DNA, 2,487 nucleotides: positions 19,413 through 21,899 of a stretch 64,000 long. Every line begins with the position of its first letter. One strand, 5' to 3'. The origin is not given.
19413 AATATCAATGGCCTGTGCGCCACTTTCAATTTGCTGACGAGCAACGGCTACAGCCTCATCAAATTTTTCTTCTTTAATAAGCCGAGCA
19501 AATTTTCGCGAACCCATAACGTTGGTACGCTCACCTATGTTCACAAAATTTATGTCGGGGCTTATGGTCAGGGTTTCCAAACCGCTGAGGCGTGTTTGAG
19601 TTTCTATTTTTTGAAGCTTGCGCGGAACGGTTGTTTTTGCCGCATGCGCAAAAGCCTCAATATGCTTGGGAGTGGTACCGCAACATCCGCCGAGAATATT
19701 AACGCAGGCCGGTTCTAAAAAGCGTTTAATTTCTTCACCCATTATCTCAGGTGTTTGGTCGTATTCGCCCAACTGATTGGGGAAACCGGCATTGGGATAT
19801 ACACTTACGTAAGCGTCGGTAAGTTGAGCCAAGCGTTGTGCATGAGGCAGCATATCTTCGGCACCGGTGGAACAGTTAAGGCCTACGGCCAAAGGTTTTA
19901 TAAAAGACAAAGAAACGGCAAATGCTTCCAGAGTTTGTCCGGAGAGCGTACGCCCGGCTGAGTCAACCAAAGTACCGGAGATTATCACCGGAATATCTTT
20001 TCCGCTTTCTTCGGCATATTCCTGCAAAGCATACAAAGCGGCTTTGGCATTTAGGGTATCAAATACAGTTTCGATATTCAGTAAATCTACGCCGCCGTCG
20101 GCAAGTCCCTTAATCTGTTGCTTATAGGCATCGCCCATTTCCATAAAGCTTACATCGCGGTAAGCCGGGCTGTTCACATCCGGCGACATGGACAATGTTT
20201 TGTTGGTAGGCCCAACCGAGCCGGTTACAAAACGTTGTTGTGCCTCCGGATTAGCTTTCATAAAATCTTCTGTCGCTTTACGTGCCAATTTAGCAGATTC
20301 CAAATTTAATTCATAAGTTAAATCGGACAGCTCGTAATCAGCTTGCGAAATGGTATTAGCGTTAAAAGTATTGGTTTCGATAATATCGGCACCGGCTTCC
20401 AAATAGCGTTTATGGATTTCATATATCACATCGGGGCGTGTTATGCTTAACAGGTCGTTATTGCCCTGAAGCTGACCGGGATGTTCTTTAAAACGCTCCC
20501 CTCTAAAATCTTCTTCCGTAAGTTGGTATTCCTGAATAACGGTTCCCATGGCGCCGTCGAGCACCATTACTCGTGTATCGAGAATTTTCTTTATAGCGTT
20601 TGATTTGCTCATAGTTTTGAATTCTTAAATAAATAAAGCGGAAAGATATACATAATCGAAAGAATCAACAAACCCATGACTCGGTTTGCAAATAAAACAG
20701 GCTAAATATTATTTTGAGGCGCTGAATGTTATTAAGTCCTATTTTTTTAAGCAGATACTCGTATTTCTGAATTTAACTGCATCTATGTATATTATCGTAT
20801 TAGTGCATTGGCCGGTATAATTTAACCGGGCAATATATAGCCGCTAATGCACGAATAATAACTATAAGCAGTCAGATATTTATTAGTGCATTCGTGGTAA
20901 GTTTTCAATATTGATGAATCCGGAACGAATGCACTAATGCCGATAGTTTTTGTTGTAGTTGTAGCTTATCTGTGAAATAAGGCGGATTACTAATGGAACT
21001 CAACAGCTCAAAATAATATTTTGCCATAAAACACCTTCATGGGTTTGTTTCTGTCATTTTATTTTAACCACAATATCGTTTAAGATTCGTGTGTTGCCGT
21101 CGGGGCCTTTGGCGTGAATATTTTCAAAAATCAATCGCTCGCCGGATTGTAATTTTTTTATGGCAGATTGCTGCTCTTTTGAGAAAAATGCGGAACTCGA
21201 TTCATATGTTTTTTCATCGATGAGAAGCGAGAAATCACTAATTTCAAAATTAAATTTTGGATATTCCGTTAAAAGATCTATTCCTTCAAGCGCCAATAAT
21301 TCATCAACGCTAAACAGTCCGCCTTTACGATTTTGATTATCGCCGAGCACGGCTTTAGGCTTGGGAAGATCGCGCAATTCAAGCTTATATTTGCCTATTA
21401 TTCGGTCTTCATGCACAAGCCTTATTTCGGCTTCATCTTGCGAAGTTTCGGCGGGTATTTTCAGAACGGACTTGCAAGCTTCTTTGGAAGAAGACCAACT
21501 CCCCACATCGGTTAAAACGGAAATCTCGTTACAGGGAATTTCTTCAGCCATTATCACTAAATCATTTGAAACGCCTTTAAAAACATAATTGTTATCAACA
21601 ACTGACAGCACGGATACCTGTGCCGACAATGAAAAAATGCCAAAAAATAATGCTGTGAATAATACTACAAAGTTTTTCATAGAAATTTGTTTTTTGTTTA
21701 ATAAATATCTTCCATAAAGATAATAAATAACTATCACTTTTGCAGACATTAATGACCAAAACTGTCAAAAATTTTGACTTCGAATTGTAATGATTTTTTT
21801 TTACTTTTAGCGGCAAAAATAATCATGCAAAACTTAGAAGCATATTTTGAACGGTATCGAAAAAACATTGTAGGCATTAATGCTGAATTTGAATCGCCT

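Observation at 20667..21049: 383-nt nested inverted-repeat element filling the intergenic region just upstream of metH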

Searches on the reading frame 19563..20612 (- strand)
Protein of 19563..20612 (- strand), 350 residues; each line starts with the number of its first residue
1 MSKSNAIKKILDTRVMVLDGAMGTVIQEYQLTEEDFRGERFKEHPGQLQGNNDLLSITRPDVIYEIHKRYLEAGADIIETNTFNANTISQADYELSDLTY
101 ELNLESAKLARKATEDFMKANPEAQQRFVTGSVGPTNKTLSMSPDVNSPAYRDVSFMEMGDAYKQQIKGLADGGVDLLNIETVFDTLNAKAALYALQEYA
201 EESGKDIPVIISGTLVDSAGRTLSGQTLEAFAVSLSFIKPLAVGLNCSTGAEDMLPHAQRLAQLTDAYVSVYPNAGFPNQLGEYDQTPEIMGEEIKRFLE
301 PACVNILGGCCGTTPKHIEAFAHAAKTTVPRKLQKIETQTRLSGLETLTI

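Call 15: find_related_loci(query=window:19563-20612:-, collection=genome_contigs, flank=3000)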
Query window:19563-20612:- (350 aa) in genome_contigs; peptide patterns used: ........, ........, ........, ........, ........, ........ (x = any residue, [..] = any of these).
70 stretches matched a pattern; 23 encode a relative of the query (tblastn E <= 1e-3); 23 distinct loci.
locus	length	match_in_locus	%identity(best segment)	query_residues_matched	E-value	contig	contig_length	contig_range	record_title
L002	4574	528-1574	74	1-350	0e+0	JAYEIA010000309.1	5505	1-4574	MAG: Bacteroidota bacterium isolate MAG203 MAG203_309, whole genome shotgun sequence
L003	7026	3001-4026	58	7-349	6e-143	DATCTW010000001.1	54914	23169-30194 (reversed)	MAG TPA_asm: Ignavibacteria bacterium isolate SMAG_U7341 k141_69484, whole genome shotgun sequence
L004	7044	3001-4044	55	2-350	1e-136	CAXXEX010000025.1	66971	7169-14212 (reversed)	MAG: Acidobacteriota bacterium isolate c8e4eff3-c4ba-44cb-9c6f-c942488c074e genome assembly, contig: contig_25, whole ge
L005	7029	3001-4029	56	7-350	5e-136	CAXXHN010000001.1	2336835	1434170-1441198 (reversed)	MAG: Acidobacteriota bacterium isolate fbfe9d14-a896-444f-af3f-2ebbe8fd7dc9 genome assembly, contig: contig_1, whole gen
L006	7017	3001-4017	53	7-348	8e-120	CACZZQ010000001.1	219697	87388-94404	MAG: uncultured Prevotellaceae bacterium isolate RUG13095 genome assembly, contig: RUG13095_asm_1, whole genome shotgun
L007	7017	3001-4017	53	7-348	4e-119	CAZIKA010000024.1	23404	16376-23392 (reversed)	MAG TPA_asm: uncultured Prevotella sp. isolate binchicken_co353_102 genome assembly, contig: NODE_4089_length_23404_cov_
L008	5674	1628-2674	52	5-350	2e-117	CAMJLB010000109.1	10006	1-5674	MAG: uncultured Prevotellaceae bacterium isolate SRR12081293_bin.84_metaWRAP_v1.3_MAG genome assembly, contig: ERZ122897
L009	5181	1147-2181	51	7-350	7e-117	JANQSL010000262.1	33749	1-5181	MAG: Candidatus Sumerlaeia bacterium isolate IP29b_bin.95 k99_2448713, whole genome shotgun sequence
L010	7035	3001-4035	52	5-350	4e-116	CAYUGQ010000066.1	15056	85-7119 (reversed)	MAG TPA_asm: uncultured Candidatus Sumerlaeota bacterium isolate SRP220891_co3_479 genome assembly, contig: NODE_5618_le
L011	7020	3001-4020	52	7-349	8e-116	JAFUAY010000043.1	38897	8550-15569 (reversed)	MAG: Prevotella sp. isolate RGIG4329 Roe_deer_Duodenum.Co__c455841, whole genome shotgun sequence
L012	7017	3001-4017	53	7-350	8e-115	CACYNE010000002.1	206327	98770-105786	MAG: uncultured Prevotellaceae bacterium isolate RUG12087 genome assembly, contig: RUG12087_asm_2, whole genome shotgun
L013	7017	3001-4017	53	7-350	3e-114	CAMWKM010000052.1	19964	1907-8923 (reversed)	MAG TPA_asm: uncultured Prevotella sp. isolate SRR14411260_bin.2_metawrap_v1.3_MAG genome assembly, contig: NODE.70_leng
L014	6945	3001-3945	54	4-321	3e-114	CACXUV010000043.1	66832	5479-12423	MAG: uncultured Prevotellaceae bacterium isolate RUG11619 genome assembly, contig: RUG11619_asm_43, whole genome shotgun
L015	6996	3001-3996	54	14-350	3e-114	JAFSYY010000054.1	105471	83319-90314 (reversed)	MAG: Prevotella sp. isolate RGIG3601 Goat_Rumen.Co__c937122, whole genome shotgun sequence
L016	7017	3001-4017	52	7-350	8e-114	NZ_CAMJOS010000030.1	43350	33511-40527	MAG: uncultured Prevotella sp. isolate SRR12081299_bin.49_metaWRAP_v1.3_MAG ERZ12289776.922, whole genome shotgun sequen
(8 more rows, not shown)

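Call 28: find_homologous_proteins(query=window:19563-20612:-, max_evalue=1e-100)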
Query window:19563-20612:- (350 aa): 7504 proteins with E <= 1e-100 among 8000 candidates; the best 120 are listed.
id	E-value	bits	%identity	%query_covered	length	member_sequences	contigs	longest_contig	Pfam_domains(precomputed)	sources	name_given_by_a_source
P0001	1.0e-135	471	61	98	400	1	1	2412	PF02574.23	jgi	jgi:5-methyltetrahydrofolate--homocysteine methyltransferase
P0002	2.2e-135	469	60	100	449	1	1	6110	PF02574.23,PF00809.29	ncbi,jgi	-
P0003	1.0e-132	461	61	98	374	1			PF02574.23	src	-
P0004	2.1e-132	460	59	100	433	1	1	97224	PF02574.23,PF00809.29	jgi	jgi:5-methyltetrahydrofolate--homocysteine methyltransferase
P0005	2.1e-132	460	61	93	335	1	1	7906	PF02574.23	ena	-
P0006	6.8e-132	458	60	98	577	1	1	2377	PF02574.23,PF00809.29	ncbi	ncbi:MAG: methionine synthase, partial [Ignavibacteriales bacterium]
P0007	4.0e-131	455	59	99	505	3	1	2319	PF02574.23,PF00809.29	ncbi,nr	ncbi:MAG: homocysteine S-methyltransferase family protein, partial [Bacteroidales bacterium]|nr:homo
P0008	8.3e-131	454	59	98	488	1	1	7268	PF02574.23,PF00809.29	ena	-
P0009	1.9e-130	453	58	98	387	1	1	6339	PF02574.23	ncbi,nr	ncbi:MAG TPA: homocysteine S-methyltransferase family protein, partial [Catalimonadaceae bacterium]|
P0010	4.6e-130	452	57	96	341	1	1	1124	PF02574.23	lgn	-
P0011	4.8e-130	452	59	99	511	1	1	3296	PF02574.23,PF00809.29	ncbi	-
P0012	5.3e-130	452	58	100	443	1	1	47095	PF02574.23,PF00809.29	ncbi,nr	ncbi:MAG: dihydropteroate synthase, partial [Bacteroidia bacterium]|nr:dihydropteroate synthase [Bac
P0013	5.6e-130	452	59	98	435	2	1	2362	PF02574.23,PF00809.29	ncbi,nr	ncbi:MAG: dihydropteroate synthase, partial [Chlorobiales bacterium]|nr:dihydropteroate synthase [Ch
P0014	6.3e-130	452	58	100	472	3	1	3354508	PF02574.23,PF00809.29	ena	-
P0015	1.5e-129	450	62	93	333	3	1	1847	PF02574.23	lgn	-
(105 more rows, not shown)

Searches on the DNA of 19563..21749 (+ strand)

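Call 5: search_rna_families(source=window, start=20500, end=21200, threshold=evalue, max_evalue=10, show_alignments=3)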
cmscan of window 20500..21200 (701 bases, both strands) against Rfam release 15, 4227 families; matches with E-value up to 10: 5.
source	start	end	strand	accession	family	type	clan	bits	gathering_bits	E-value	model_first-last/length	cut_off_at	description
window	20881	20939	-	RF03932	mir-1597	Gene; miRNA;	-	19.4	93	0.86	1-73/73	no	mir-1597 microRNA precursor family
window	20741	20876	-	RF01439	S_pombe_snR36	Gene; snRNA; snoRNA; HACA-box;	CL00035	19.1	50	0.49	1-164/164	no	small nucleolar RNA snR36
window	20773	20879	-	RF04263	MIR2593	Gene; miRNA;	-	18.6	96.2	2.8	1-116/116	no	MIR2593 microRNA precursor family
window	20998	21064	+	RF01568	DdR18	Gene; snRNA; snoRNA; HACA-box;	-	17.1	80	5.4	1-147/147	no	Dictyostelium snoRNA DdR18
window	20970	21028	-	RF01419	IsrR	Gene; antisense;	-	12.3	52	6.1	1-187/187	no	Antisense RNA which regulates isiA expression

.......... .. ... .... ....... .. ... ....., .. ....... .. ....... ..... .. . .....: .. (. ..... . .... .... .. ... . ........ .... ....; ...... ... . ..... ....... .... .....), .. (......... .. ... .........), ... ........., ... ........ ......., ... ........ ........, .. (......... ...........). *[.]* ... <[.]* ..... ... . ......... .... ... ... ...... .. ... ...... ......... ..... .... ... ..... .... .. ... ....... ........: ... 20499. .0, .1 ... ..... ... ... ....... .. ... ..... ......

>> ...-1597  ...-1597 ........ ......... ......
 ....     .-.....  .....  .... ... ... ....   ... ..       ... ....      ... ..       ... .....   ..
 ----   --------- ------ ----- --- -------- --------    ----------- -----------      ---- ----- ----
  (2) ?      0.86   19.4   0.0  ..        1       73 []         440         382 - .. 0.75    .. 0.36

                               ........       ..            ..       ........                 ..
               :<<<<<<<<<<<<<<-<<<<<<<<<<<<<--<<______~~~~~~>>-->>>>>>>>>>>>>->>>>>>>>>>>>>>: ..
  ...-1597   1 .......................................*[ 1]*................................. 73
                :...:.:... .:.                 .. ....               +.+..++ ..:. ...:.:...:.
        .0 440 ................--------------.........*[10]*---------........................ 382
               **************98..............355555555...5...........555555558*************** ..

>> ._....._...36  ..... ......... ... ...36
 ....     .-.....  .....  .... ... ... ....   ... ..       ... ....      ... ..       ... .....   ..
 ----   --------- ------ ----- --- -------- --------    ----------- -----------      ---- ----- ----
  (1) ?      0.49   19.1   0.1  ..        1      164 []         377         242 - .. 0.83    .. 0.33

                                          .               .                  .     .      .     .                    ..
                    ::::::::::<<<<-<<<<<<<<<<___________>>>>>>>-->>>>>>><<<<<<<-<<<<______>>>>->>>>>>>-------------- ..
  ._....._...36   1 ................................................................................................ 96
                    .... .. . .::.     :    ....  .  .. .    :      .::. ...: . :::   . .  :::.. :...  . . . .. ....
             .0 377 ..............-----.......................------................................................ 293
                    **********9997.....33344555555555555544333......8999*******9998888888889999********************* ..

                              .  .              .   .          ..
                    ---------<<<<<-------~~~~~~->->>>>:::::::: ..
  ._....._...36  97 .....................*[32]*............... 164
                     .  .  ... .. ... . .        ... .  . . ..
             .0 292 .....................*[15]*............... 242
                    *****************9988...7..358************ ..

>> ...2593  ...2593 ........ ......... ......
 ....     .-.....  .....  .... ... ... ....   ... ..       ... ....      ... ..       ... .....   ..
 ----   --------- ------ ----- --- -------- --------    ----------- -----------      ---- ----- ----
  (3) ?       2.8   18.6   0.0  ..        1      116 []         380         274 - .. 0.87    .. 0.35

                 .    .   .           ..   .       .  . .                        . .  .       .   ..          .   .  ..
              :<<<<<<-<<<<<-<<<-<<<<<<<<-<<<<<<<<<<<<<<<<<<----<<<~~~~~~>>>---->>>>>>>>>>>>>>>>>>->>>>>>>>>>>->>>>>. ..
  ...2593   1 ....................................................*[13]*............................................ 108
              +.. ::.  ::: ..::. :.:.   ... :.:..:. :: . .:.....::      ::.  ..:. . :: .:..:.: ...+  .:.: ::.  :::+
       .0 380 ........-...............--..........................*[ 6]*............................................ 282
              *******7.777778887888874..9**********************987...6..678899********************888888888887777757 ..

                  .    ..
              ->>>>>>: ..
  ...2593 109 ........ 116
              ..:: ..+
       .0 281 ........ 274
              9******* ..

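Call 12: search_dna_similar(query=window:20613-21053:+, collection=plasmids, mode=distant)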
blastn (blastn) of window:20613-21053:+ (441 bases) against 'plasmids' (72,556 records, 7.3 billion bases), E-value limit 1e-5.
No match.

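Call 13: search_dna_similar(query=window:20613-21053:+, collection=phages, mode=distant)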
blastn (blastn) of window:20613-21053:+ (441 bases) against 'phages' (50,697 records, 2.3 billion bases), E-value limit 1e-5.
No match.

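Call 34: search_rna_families(sources=[L002, L003, L004, L005, L006, L007, L008, L009, L010, L011, L012, L013, L014, L015, L016, L017, L018, L019, L021, L024], threshold=gathering)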
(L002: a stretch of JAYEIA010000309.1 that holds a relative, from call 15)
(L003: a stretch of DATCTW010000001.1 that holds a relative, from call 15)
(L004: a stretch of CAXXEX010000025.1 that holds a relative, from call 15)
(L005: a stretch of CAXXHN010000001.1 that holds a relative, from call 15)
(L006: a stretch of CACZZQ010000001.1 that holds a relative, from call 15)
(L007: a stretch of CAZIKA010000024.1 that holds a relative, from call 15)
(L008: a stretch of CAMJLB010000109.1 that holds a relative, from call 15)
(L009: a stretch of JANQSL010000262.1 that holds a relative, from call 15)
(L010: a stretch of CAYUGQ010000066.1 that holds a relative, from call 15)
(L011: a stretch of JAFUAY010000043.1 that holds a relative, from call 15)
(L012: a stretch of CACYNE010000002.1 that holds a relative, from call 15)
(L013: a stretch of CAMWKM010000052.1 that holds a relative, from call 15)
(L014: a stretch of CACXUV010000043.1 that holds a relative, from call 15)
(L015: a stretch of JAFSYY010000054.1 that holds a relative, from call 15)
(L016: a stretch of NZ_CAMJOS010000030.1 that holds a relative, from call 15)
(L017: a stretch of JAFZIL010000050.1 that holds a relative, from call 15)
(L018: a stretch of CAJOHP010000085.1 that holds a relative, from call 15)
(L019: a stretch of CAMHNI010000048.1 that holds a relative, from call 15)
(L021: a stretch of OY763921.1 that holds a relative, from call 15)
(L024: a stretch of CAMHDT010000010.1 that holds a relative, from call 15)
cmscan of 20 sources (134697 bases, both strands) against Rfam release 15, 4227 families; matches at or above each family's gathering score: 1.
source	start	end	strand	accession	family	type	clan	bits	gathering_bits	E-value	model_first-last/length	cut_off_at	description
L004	10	62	-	RF01687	Acido-Lenti-1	Gene; sRNA;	-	45.8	37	7.5e-07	1-46/46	no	Acido-Lenti-1 RNA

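Call 66: search_with_rna_model(model_id=R1, sources=[L093, L095, L098, L091, L092, L002], max_evalue=0.01)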
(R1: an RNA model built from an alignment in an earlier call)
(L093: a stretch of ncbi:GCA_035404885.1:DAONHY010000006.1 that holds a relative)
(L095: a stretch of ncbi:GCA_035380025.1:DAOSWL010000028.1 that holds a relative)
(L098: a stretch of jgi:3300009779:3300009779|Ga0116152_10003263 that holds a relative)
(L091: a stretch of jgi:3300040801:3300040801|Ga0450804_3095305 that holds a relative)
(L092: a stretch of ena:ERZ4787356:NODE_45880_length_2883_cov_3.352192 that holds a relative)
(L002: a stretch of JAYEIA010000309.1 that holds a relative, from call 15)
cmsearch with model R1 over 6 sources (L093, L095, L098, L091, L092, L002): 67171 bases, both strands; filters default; matches with E-value up to 0.01: 53.
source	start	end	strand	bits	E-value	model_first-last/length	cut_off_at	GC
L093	10639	10682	-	65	1.1e-13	1-48/48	no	0.36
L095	10794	10837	-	65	1.1e-13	1-48/48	no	0.36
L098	2346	2389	-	65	1.1e-13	1-48/48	no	0.36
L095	10466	10508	-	61.1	1e-12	1-48/48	no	0.37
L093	10408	10451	-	59.2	3.1e-12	1-48/48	no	0.3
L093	10639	10682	+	59.1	3.4e-12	1-48/48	no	0.36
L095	10794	10837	+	59.1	3.4e-12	1-48/48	no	0.36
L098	2346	2389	+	59.1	3.4e-12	1-48/48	no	0.36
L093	10581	10624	-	59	3.4e-12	1-48/48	no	0.39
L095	10736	10779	-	59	3.4e-12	1-48/48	no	0.39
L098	2288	2331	-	59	3.4e-12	1-48/48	no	0.39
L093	9749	9792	-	56.4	1.6e-11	1-48/48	no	0.34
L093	10523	10566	-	56.4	1.6e-11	1-48/48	no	0.34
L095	9749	9792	-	56.4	1.6e-11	1-48/48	no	0.34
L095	10678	10721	-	56.4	1.6e-11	1-48/48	no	0.34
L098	1571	1614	-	56.4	1.6e-11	1-48/48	no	0.34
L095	10408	10451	-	56.2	1.7e-11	1-48/48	no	0.32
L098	2230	2273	-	56.2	1.7e-11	1-48/48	no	0.32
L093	9807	9850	-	56.2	1.7e-11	1-48/48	no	0.34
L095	9807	9850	-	56.2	1.7e-11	1-48/48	no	0.34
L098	1629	1672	-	56.2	1.7e-11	1-48/48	no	0.34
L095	10466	10508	+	56.2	1.8e-11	1-48/48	no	0.37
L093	10408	10451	+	55.6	2.5e-11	1-48/48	no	0.3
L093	10466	10508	-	55.2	3.1e-11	1-48/48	no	0.35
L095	10408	10451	+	54.5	4.5e-11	1-48/48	no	0.32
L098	2230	2273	+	54.5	4.5e-11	1-48/48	no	0.32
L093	9749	9792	+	53.6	7.6e-11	1-48/48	no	0.34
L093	10523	10566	+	53.6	7.6e-11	1-48/48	no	0.34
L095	9749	9792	+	53.6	7.6e-11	1-48/48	no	0.34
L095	10678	10721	+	53.6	7.6e-11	1-48/48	no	0.34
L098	1571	1614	+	53.6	7.6e-11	1-48/48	no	0.34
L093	9807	9850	+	52.2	1.7e-10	1-48/48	no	0.34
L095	9807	9850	+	52.2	1.7e-10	1-48/48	no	0.34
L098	1629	1672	+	52.2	1.7e-10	1-48/48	no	0.34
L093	10581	10624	+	51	3.4e-10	1-48/48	no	0.39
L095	10736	10779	+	51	3.4e-10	1-48/48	no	0.39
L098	2288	2331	+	51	3.4e-10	1-48/48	no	0.39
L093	10466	10508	+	50.8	3.8e-10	1-48/48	no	0.35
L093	9865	9907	-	43.1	3.1e-08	1-48/48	no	0.37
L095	9865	9907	-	43.1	3.1e-08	1-48/48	no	0.37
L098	1687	1729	-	43.1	3.1e-08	1-48/48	no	0.37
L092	1650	1706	-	39.3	2.8e-07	1-48/48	no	0.35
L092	1650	1706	+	39.2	3e-07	1-48/48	no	0.35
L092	1732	1789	-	38.5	4.4e-07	1-48/48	no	0.38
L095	10523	10663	+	38.5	4.5e-07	1-48/48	no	0.46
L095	10523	10663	-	38.5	4.5e-07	1-48/48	no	0.46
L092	1732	1789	+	38.2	5.2e-07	1-48/48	no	0.38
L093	9865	9907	+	35.7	2.2e-06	1-48/48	no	0.37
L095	9865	9907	+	35.7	2.2e-06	1-48/48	no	0.37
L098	1687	1729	+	35.7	2.2e-06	1-48/48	no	0.37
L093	9922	9965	-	29.6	7.3e-05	1-48/48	no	0.34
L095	9922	9965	-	29.6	7.3e-05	1-48/48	no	0.34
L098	1744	1787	-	29.6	7.3e-05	1-48/48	no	0.34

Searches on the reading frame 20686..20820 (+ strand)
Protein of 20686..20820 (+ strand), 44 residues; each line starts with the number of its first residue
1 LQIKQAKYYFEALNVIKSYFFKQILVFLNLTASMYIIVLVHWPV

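Call 86: search_protein_families(library=pfam, proteins=[window:20686-20820:+], max_evalue=0.01)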
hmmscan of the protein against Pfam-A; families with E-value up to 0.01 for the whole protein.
window:20686-20820:+ (44 aa): 0 families
